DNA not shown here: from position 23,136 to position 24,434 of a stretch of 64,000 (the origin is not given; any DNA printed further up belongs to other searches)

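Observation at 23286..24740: Unknown exported His/Met-rich protein co-located with a type-1 copper cupredoxin: candidate new periplasmic copper enzyme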

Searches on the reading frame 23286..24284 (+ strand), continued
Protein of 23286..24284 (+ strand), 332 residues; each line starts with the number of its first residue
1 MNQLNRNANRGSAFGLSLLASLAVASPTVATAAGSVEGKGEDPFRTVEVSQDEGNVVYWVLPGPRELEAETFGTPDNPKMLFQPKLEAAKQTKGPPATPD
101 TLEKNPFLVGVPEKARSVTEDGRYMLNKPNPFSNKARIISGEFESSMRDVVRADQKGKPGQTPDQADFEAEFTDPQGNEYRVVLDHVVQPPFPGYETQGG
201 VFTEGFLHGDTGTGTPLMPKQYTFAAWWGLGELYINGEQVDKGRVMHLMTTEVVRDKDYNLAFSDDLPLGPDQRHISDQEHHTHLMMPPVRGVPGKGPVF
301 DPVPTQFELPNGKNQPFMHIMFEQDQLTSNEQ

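Call 52: search_protein_families(library=pfam, proteins=[P0202, P0210, P0224, P0241, P0258, P0294, P0310, P0288, P0243, P0278], max_evalue=0.01)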
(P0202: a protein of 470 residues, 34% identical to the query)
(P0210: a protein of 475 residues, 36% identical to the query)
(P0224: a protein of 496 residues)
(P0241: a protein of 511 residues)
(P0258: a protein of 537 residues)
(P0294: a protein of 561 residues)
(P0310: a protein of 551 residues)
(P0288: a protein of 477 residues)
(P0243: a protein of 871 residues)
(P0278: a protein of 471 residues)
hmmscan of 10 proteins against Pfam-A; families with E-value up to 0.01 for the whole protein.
P0202 (470 aa): 0 families

P0210 (475 aa): 1 family
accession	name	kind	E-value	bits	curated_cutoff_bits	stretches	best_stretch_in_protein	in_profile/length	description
PF16390.11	DUF4999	-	0.0089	16.6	25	0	12-49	12-48/76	Domain of unknown function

P0224 (496 aa): 6 families
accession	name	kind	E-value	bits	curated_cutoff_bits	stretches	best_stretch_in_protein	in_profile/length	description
PF13473.12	Cupredoxin_1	-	1.2e-11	44.9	27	1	402-494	17-104/104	Cupredoxin-like domain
PF00127.26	Copper-bind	-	2.8e-09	37.7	21.2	1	407-495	4-99/99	Copper binding proteins, plastocyanin/azurin family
PF07731.20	Cu-oxidase_2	-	8.4e-05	22.8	20.4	0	409-451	23-64/137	Multicopper oxidase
PF07732.21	Cu-oxidase_3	-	0.00071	20.1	21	1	417-495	24-115/119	Multicopper oxidase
PF05859.17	Mis12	-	0.0023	18.2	25.7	1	36-168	115-201/231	Mis12 protein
PF06810.17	Phage_scaffold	-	0.0026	18.2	35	1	35-79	36-80/170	Phage capsid assembly scaffolding protein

P0241 (511 aa): 40 families (the best 25 are shown)
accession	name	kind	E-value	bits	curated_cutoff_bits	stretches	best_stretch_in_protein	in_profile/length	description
PF00127.26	Copper-bind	-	1e-12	48.7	21.2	1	419-509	2-99/99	Copper binding proteins, plastocyanin/azurin family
PF13473.12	Cupredoxin_1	-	5.4e-11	42.9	27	1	420-501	21-100/104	Cupredoxin-like domain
PF07731.20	Cu-oxidase_2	-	6.3e-08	32.9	20.4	1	419-457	21-56/137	Multicopper oxidase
PF14362.11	DUF4407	-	5.8e-06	26.2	31.3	1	7-90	86-170/297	Domain of unknown function (DUF4407)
PF02183.23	HALZ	-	1.7e-05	25.3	28.1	1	64-95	8-39/43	Homeobox associated leucine zipper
PF08614.16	ATG16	-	4.2e-05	24.3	33.7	1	34-89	131-186/200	Autophagy protein 16 (ATG16)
PF00170.26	bZIP_1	-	5.3e-05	23.7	27.6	2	33-69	26-62/64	bZIP transcription factor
PF06005.17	ZapB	-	6.1e-05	23.9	31.5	0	33-92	4-63/71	Cell division protein ZapB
PF04977.20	DivIC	-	0.00015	22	28.9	0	57-95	20-58/80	Septum formation initiator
PF16559.10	GIT_CC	-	0.00015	21.9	28.7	1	42-82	25-65/66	GIT coiled-coil Rho guanine nucleotide exchange factor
PF06156.18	YabA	-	0.00029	21.8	30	1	40-100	1-61/103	Initiation control protein YabA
PF16331.10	TolA_bind_tri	-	0.00038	20.9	30.1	1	38-87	2-51/76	TolA binding protein trimerisation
PF06525.17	SoxE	-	0.00049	20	21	0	466-508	96-138/149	Sulfocyanin (SoxE) domain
PF14662.11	KASH_CCD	-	0.00051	20.5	43.3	1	44-107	5-68/191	Coiled-coil region of CCDC155 or KASH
PF00261.25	Tropomyosin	-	0.00056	19.9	38.6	1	33-99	13-79/242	Tropomyosin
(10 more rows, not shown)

P0258 (537 aa): 0 families

P0294 (561 aa): 3 families
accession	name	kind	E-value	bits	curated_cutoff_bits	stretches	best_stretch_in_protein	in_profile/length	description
PF18962.6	Por_Secre_tail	-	1.6e-09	38.4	27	1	481-554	2-70/75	Secretion system C-terminal sorting domain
PF13860.13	FlgD_ig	-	2.5e-07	31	27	1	488-549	11-76/79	FlgD Ig-like domain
PF13585.12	CHU_C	-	0.0015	19.1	27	1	497-550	25-74/86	CHU_C Type IX secretion signal domain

P0310 (551 aa): 0 families

P0288 (477 aa): 0 families

P0243 (871 aa): 0 families

P0278 (471 aa): 2 families
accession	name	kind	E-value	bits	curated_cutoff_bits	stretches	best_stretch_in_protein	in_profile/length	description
PF00127.26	Copper-bind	-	9.6e-10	39.2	21.2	1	373-449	5-98/99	Copper binding proteins, plastocyanin/azurin family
PF13473.12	Cupredoxin_1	-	4e-09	36.9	27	1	368-449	18-104/104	Cupredoxin-like domain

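Call 53: search_protein_families(library=pfam, proteins=[P0279, P0281, P0257, P0145, P0205, P0208, P0237, P0284, P0291, P0316], max_evalue=0.01)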
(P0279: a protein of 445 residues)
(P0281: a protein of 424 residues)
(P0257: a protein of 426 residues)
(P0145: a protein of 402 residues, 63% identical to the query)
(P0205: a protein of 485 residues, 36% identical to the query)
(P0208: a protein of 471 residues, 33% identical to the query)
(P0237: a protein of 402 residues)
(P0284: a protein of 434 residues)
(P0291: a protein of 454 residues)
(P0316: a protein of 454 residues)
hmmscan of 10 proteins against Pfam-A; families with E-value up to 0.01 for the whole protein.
P0279 (445 aa): 1 family
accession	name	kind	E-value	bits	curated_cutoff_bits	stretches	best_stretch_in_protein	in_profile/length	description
PF00080.25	Sod_Cu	-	3.7e-05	24.6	28.9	0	44-138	3-112/133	Copper/zinc superoxide dismutase (SODC)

P0281 (424 aa): 0 families

P0257 (426 aa): 1 family
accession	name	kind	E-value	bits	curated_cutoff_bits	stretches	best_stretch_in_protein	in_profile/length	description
PF13473.12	Cupredoxin_1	-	2.5e-09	37.5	27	1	28-110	14-95/104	Cupredoxin-like domain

P0145 (402 aa): 0 families

P0205 (485 aa): 0 families

P0208 (471 aa): 1 family
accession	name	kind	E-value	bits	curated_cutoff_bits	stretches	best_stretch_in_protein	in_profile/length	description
PF19412.4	DUF5982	-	0.0052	17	23.9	0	446-469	32-55/64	Domain of unknown function (DUF5982)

P0237 (402 aa): 3 families
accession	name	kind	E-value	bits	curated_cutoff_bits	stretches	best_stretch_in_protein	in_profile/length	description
PF13473.12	Cupredoxin_1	-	1.1e-13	51.6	27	1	310-394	18-100/104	Cupredoxin-like domain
PF00127.26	Copper-bind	-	4.5e-09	37.1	21.2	1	316-401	6-98/99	Copper binding proteins, plastocyanin/azurin family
PF07731.20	Cu-oxidase_2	-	1.8e-05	25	20.4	0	360-399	92-131/137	Multicopper oxidase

P0284 (434 aa): 1 family
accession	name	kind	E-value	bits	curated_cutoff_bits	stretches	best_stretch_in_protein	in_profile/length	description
PF00127.26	Copper-bind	-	0.00021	22.1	21.2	1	407-432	73-98/99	Copper binding proteins, plastocyanin/azurin family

P0291 (454 aa): 2 families
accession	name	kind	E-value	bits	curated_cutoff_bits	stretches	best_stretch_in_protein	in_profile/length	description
PF00127.26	Copper-bind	-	6.2e-12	46.2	21.2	1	371-454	5-99/99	Copper binding proteins, plastocyanin/azurin family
PF13473.12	Cupredoxin_1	-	8.1e-11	42.3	27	1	365-453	17-104/104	Cupredoxin-like domain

P0316 (454 aa): 2 families
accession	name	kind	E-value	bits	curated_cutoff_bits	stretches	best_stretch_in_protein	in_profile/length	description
PF00127.26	Copper-bind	-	3.4e-12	47.1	21.2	1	356-451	6-99/99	Copper binding proteins, plastocyanin/azurin family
PF13473.12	Cupredoxin_1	-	4.2e-05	24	27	1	347-444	15-101/104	Cupredoxin-like domain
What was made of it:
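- One has an N-terminal cupredoxin, so the fusions arose independently (call 53).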

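Call 57: search_protein_families(library=pfam, alignment_id=A5, max_evalue=0.00001)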
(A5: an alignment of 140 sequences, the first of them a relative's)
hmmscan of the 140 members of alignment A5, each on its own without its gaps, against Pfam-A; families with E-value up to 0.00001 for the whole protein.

A. member 1, L001:6302-6976:+ (224 aa): 1 family
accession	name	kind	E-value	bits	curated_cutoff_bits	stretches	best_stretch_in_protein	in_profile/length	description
PF00528.27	BPD_transp_1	-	8.7e-17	61.9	26.4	1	34-219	5-183/184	Binding-protein-dependent transport system inner membrane component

B. families by the number of members that match (of 140 scanned): 175 families (the first 25 are shown)
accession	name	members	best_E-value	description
PF00005.33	ABC_tran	6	2.2e-56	ABC transporter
PF13304.12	AAA_21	5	3.5e-15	AAA domain, putative AbiEii toxin, Type IV TA system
PF13412.12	HTH_24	4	4.1e-23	Winged helix-turn-helix DNA-binding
PF02627.25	CMD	4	3.4e-17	Carboxymuconolactone decarboxylase family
PF02463.25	SMC_N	4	1.1e-07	RecF/RecN/SMC N terminal domain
PF07992.20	Pyr_redox_2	3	5.1e-67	Pyridine nucleotide-disulphide oxidoreductase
PF00122.25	E1-E2_ATPase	3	3.3e-56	E1-E2 ATPase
PF00990.26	GGDEF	3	2.7e-45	Diguanylate cyclase, GGDEF domain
PF00106.31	adh_short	3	2.9e-36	short chain dehydrogenase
PF00702.32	Hydrolase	3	1.6e-34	haloacid dehalogenase-like hydrolase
PF13561.12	adh_short_C2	3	6.8e-29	Enoyl-(Acyl carrier protein) reductase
PF01590.32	GAF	3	2.7e-13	GAF domain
PF12802.13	MarR_2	3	9.7e-12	MarR family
PF08659.16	KR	3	9.7e-11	KR domain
PF12840.13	HTH_20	3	3.6e-09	Helix-turn-helix domain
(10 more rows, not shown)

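Call 58: search_protein_families(library=pfam, proteins=[L033:3093-4925:+, L046:9323-11185:+, L048:9511-11058:+, L044:9327-10091:+, L039:9323-10114:+, L004:9408-10622:+, L005:8414-8947:+, L024:6389-7498:+, L045:4032-5297:+, L033:6487-6999:+], max_evalue=0.001)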
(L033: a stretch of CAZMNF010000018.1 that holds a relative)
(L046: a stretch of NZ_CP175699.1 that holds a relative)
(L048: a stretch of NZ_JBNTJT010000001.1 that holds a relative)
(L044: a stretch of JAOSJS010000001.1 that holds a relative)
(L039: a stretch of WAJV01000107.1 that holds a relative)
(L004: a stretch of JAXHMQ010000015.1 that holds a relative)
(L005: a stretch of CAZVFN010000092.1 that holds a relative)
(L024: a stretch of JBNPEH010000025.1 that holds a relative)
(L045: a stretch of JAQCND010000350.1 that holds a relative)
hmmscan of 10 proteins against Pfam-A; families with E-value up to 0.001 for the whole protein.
L033:3093-4925:+ (610 aa): 1 family
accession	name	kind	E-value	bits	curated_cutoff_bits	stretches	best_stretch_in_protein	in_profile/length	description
PF01433.26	Peptidase_M1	-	2.1e-19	70.4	27.7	1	345-482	71-218/218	Peptidase family M1 domain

L046:9323-11185:+ (620 aa): 2 families
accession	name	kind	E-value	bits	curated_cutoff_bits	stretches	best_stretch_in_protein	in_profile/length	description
PF07995.17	GSDH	-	4.7e-30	105.4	25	1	184-434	12-226/332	Glucose / Sorbosone dehydrogenase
PF00127.26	Copper-bind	-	9.6e-05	23.2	21.2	1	70-143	18-97/99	Copper binding proteins, plastocyanin/azurin family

L048:9511-11058:+ (515 aa): 12 families
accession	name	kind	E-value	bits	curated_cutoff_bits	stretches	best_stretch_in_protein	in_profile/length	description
PF01266.30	DAO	-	4.5e-50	171.6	27.9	1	37-380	1-353/353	FAD dependent oxidoreductase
PF00355.32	Rieske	-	2.5e-10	40.6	20.3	1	432-505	10-84/88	Rieske [2Fe-2S] domain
PF13450.12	NAD_binding_8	-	1.4e-07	32.1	21.9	1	40-90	1-52/68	NAD(P)-binding Rossmann-like domain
PF01494.25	FAD_binding_3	-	4.9e-07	29.7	22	1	35-168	1-125/349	FAD binding domain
PF07992.20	Pyr_redox_2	-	6.9e-07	29.4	26.1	1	37-85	2-49/291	Pyridine nucleotide-disulphide oxidoreductase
PF01593.30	Amino_oxidase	-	7.4e-07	29.2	19.8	0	192-248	205-265/443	Flavin containing amine oxidoreductase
PF00890.30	FAD_binding_2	-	5.5e-06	26.3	20.4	1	37-74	1-38/414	FAD binding domain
PF03486.20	HI0933_like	-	9e-06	25.7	50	1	37-126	2-93/244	HI0933-like protein Rossmann domain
PF01946.23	Thi4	-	0.00013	21.8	26.2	1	29-67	11-50/235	Thi4 family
PF12831.13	FAD_oxidored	-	0.00016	21.5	27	1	37-69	1-33/416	FAD dependent oxidoreductase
PF02737.24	3HCDH_N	-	0.00042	20.7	22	1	38-75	2-39/180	3-hydroxyacyl-CoA dehydrogenase, NAD binding domain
PF00070.33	Pyr_redox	-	0.00065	20.6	22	0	38-81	2-45/82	Pyridine nucleotide-disulphide oxidoreductase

L044:9327-10091:+ (254 aa): 6 families
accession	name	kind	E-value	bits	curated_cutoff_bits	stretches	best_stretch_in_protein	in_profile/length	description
PF00027.35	cNMP_binding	-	5.8e-15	55.5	27.5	1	49-132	4-87/89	Cyclic nucleotide-binding domain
PF13545.12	HTH_Crp_2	-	5.6e-14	52.3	27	1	167-232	2-62/70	Crp-like helix-turn-helix domain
PF13412.12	HTH_24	-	1.9e-06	27.8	21.9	1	190-221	15-46/48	Winged helix-turn-helix DNA-binding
PF00325.26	Crp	-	6e-05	23.1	21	1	193-222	3-32/32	Bacterial regulatory proteins, crp family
PF01325.25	Fe_dep_repress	-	0.00037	21.1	26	1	195-224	25-54/60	Iron dependent repressor, N-terminal DNA binding domain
PF00392.27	GntR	-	0.00049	20.1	27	0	193-223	24-55/64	Bacterial regulatory proteins, gntR family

L039:9323-10114:+ (263 aa): 20 families
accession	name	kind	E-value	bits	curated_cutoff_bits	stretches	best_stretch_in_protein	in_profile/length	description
PF13412.12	HTH_24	-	4.1e-23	81.1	21.9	2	3-49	1-47/48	Winged helix-turn-helix DNA-binding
PF13404.12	HTH_AsnC-type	-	1.3e-17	63.7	27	2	3-43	1-41/42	AsnC-type helix-turn-helix domain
PF12802.13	MarR_2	-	9.7e-12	45.3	27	1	9-48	9-49/61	MarR family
PF01047.28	MarR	-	4.4e-11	42.9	24.6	1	10-51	8-49/59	MarR family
PF08279.18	HTH_11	-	4.8e-11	42.8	25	1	136-187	5-53/55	HTH domain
PF12840.13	HTH_20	-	5.4e-09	36.3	27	1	135-177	8-50/51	Helix-turn-helix domain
PF01022.26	HTH_5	-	7.2e-08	32.6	22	0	135-172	6-42/47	Bacterial regulatory protein, arsR family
PF13545.12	HTH_Crp_2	-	2.2e-06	28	27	0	19-51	22-55/70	Crp-like helix-turn-helix domain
PF22451.2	NirdL-like_HTH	-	7.8e-06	25.8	27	0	23-49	20-46/47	Siroheme decarboxylase NirDL-like HTH domain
PF13384.12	HTH_23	-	2.3e-05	24.5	24.6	0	10-47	8-45/50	Homeodomain-like domain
PF01978.25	TrmB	-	2.5e-05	24.5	25.6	0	6-50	9-53/68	Sugar-specific transcriptional regulator TrmB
PF13551.12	HTH_29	-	3.2e-05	24.4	28.1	0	148-169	15-36/64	Winged helix-turn helix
PF08281.18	Sigma70_r4_2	-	5.9e-05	23.1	25.7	0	19-42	26-49/54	Sigma-70, region 4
PF13518.12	HTH_28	-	7.6e-05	23.1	25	0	9-47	4-40/52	Helix-turn-helix domain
PF21476.4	PF0610-like_N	-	0.0001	22.9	33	0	135-169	5-38/50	PF0610-like, N-terminal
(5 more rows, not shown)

L004:9408-10622:+ (404 aa): 1 family
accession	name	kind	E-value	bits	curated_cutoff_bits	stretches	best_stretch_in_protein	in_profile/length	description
PF07690.21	MFS_1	-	2.2e-18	66.8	33.4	1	16-345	2-341/347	Major Facilitator Superfamily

L005:8414-8947:+ (177 aa): 0 families

L024:6389-7498:+ (369 aa): 2 families
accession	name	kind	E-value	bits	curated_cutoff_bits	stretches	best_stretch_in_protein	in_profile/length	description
PF00356.27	LacI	-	3.1e-13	49.7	27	1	8-53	1-46/46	Bacterial regulatory proteins, lacI family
PF13377.12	Peripla_BP_3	-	2.6e-07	31.3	26.5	1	189-319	3-147/167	Periplasmic binding protein-like domain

L045:4032-5297:+ (421 aa): 2 families
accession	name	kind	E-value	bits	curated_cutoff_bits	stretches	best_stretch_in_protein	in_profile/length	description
PF03781.23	FGE-sulfatase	-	3.2e-40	138.8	23.3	2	184-323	7-131/255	Sulfatase-modifying factor enzyme 1-like domain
PF12867.12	DinB_2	-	1.1e-09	39.2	24.8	1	15-145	2-126/128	DinB superfamily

L033:6487-6999:+ (170 aa): 0 families

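Call 69: predict_structure(alignment_id=A6)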
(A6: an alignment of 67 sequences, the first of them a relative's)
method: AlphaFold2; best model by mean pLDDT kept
length: 287 residues; sequences in the alignment: 67
mean_pLDDT: 90.4   pTM: 0.83
mean pLDDT of the five models: 90.4, 88.7, 87.7, 86.8, 86.7
residues with pLDDT >= 90: 222; 70-90: 39; 50-70: 20; < 50: 6
segments of 3 or more residues with pLDDT < 50: 26-30
pLDDT, mean of each block of 10 residues (from residue 1): 71 75 50 71 97 96 96 96 96 95 94 98 92 98 95 94 91 92 95 98 96 97 96 93 97 93 75 91 94
secondary structure, 60 per line:
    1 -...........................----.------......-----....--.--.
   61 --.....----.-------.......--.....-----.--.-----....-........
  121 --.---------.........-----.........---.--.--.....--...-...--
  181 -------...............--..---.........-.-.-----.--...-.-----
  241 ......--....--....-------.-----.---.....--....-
elements in order: H2-28 E40-45 E51-54 H63-66 E83-86 E89-93 E108-111 E113-120 E133-141 E147-155 E172-174 E188-202 E210-218 E241-246 E249-252 E255-258 E276-280 E283-286
